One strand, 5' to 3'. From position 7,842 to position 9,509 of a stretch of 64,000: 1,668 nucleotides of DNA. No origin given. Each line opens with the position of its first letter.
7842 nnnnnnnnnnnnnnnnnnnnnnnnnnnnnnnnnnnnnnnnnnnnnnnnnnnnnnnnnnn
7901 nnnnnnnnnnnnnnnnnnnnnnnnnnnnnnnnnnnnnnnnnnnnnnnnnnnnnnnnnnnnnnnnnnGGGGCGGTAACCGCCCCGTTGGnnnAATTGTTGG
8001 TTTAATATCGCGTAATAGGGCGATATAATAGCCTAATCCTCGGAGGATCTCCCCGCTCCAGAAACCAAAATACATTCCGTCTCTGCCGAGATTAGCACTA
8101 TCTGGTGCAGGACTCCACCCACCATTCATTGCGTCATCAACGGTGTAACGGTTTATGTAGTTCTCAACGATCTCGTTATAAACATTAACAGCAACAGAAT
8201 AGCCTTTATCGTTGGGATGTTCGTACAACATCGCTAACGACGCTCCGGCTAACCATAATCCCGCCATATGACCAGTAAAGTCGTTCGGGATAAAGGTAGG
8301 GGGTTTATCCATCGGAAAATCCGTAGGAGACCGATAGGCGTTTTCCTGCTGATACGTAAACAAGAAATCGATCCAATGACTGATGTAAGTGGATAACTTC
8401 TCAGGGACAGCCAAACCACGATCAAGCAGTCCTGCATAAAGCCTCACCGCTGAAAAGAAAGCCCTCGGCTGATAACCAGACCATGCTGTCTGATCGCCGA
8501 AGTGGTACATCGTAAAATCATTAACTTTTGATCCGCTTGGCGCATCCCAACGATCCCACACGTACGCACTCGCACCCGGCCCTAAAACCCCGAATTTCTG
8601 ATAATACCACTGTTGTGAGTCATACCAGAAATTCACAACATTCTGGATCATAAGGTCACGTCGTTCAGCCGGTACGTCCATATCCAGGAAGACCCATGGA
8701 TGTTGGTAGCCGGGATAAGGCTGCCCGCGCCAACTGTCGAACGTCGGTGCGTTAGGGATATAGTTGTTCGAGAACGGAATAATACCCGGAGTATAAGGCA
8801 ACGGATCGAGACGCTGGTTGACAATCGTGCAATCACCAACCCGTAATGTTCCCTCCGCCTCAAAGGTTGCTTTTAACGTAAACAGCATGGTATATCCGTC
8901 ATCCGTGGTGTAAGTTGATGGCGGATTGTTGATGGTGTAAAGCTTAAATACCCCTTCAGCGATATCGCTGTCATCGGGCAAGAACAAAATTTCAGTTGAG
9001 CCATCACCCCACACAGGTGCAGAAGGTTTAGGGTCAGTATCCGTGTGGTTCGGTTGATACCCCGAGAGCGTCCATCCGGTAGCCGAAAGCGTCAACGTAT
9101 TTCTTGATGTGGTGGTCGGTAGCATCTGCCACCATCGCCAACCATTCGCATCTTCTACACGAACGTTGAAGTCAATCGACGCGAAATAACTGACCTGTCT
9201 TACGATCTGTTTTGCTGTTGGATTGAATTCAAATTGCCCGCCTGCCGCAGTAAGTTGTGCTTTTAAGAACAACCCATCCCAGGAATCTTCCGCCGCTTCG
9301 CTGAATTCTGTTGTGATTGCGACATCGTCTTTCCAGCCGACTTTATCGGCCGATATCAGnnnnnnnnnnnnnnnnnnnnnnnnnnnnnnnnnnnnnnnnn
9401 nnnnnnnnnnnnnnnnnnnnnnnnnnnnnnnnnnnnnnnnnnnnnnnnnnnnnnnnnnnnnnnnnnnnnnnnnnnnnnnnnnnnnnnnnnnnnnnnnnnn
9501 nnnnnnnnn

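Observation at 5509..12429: Four-member protein family with a shared N-terminal module and swapped C-terminal domains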

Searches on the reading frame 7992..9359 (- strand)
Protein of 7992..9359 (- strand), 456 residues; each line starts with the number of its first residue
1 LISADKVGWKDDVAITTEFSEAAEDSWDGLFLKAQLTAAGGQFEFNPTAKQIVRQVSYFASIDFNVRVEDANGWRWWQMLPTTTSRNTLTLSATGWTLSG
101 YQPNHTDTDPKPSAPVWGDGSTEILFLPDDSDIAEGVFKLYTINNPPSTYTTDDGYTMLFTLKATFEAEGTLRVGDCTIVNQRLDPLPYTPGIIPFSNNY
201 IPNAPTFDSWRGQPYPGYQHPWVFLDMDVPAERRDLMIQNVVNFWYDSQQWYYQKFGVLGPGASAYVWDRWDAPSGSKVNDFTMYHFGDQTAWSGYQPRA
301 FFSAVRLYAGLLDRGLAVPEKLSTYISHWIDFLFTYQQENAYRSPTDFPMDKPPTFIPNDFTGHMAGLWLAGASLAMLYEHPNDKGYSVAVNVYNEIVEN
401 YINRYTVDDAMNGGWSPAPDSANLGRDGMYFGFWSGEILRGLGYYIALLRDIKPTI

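Call 58: find_homologous_proteins(query=window:7992-9359:-, max_evalue=0.001)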
Query window:7992-9359:- (456 aa): 9 proteins with E <= 0.001 among 8000 candidates.
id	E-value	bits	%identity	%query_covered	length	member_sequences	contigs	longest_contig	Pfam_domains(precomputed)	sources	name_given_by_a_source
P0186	1.9e-253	860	91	87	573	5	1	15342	PF03382.21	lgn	-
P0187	2.8e-162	559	88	59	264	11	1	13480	-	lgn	-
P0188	1.4e-92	329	41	94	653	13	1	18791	-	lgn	-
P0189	6.2e-85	304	45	82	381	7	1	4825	-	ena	-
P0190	6.7e-82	294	42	85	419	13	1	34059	-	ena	-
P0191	1.2e-80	290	44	68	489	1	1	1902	-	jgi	jgi:hypothetical protein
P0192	8.1e-73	264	43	69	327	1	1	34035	-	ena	-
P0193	1.1e-63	234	46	56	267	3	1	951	-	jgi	jgi:hypothetical protein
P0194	1.1e-36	145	46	39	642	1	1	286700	PF13362.13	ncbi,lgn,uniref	ncbi:toprim domain-containing protein [Pseudomonas sp. RL_5y_Pfl2_69]|uniref:toprim domain-containin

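Call 66: predict_structure(alignment_id=A6)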
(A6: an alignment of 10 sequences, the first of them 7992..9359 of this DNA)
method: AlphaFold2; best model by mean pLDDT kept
length: 456 residues; sequences in the alignment: 10
mean_pLDDT: 61.9   pTM: 0.50
mean pLDDT of the five models: 61.9, 61.1, 53.9, 53.8, 52.1
residues with pLDDT >= 90: 65; 70-90: 129; 50-70: 102; < 50: 160
segments of 3 or more residues with pLDDT < 50: 1-31, 49-54, 143-159, 173-219, 265-291, 402-433
pLDDT, mean of each block of 10 residues (from residue 1): 34 38 34 57 58 56 78 81 67 72 70 71 67 59 41 41 56 41 27 26 35 36 68 78 77 79 47 33 41 67 89 92 95 94 82 74 80 94 96 86 44 35 36 60 88 73
secondary structure, 60 per line:
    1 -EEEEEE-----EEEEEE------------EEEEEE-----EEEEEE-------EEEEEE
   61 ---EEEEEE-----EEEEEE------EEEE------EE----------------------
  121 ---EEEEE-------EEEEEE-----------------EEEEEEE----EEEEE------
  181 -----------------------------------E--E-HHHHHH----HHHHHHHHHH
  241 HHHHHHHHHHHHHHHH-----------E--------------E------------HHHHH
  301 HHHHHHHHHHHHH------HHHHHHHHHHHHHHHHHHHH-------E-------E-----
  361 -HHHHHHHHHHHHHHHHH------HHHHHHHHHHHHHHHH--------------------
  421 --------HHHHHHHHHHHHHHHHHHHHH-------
elements in order: E2-7 E13-18 E31-36 E42-47 E55-60 E64-69 E75-80 E87-90 E124-128 E136-141 E159-165 E170-174 H221-226 H231-256 H296-313 H320-339 H362-378 H385-400 H429-449

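Call 68: fold_search(model_id=the predicted structure, library=pdb)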
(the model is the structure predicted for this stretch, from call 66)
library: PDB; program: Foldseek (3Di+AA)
matches with E <= 10: 1137; with E <= 0.001: 0
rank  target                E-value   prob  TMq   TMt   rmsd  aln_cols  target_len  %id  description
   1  7drt_B                3.5e-03  0.23  0.13  0.12  22.7       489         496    8  Human Wntless in complex with Wnt3a (released 2021-07-14)
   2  6r31_A                3.7e-03  0.92  0.14  0.31  12.1       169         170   14  Family 11 Carbohydrate-Binding Module from Clostridium thermocellum in complex with beta-1,3-1,4-mixed-linked tetrasac (released 2020-02-05)
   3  5z06_A                4.6e-03  0.60  0.19  0.14  18.9       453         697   11  Crystal structure of beta-1,2-glucanase from Parabacteroides distasonis (released 2018-05-30)
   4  5zig_C                5.1e-03  1.00  0.30  0.34   6.6       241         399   16  The Structure of cellobiose 2-epimerase from Spirochaeta thermophila DSM 6192 (released 2019-04-10)
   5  4xuv_B                7.5e-03  1.00  0.27  0.35   7.9       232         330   12  Crystal structure of a glycoside hydrolase family 105 (GH105) enzyme from Thielavia terrestris (released 2015-02-11)
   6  3no8_A                1.3e-02  0.25  0.10  0.21  15.9       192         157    8  Crystal structure of the PHR domain from human BTBD2 Protein (released 2010-08-25)
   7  8b38_C                1.4e-02  0.15  0.10  0.14  20.5       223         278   12  Chaetoceros socialis forma radians RNA virus 1 full capsid atomic model (released 2022-11-23)
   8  1vbe_1                1.7e-02  0.16  0.09  0.13  22.5       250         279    9  POLIOVIRUS (TYPE 3, SABIN STRAIN, MUTANT 242-H2) COMPLEXED WITH R78206 (released 1996-07-11)
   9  4ce7_B                2.7e-02  0.99  0.28  0.35   8.8       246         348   13  Crystal structure of a novel unsaturated beta-glucuronyl hydrolase enzyme, belonging to family GH105, involved in ulva (released 2014-01-22)
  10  7vrn_I                2.7e-02  0.11  0.08  0.08  21.2       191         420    8  Structure of infectious bursal disease virus Gt strain (released 2022-03-30)
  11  6sms                  2.8e-02  0.93  0.13  0.09   9.0       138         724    9  Vegetative Insecticidal Protein 1 (Vip1Ac1) from Bacillus thuringiensis (released 2021-02-10)
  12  4bq2_D                2.8e-02  0.44  0.13  0.09  14.3       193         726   14  Structural analysis of an exo-beta-agarase (released 2013-08-14)
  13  7vrp_A                2.8e-02  0.10  0.07  0.08  20.7       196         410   10  Structure of infectious bursal disease virus Gx strain (released 2022-03-30)
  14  9f0k_A                3.0e-02  0.09  0.10  0.15  18.1       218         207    9  Poliovirus type 1 (strain Mahoney) expanded conformation stabilised virus-like particle (PV1 SC6b) from a mammalian ex (released 2025-01-29)
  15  5o5b_1                3.1e-02  0.15  0.09  0.15  21.4       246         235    8  Poliovirus type 3 (strain Saukett) stabilized virus-like particle (released 2017-07-12)
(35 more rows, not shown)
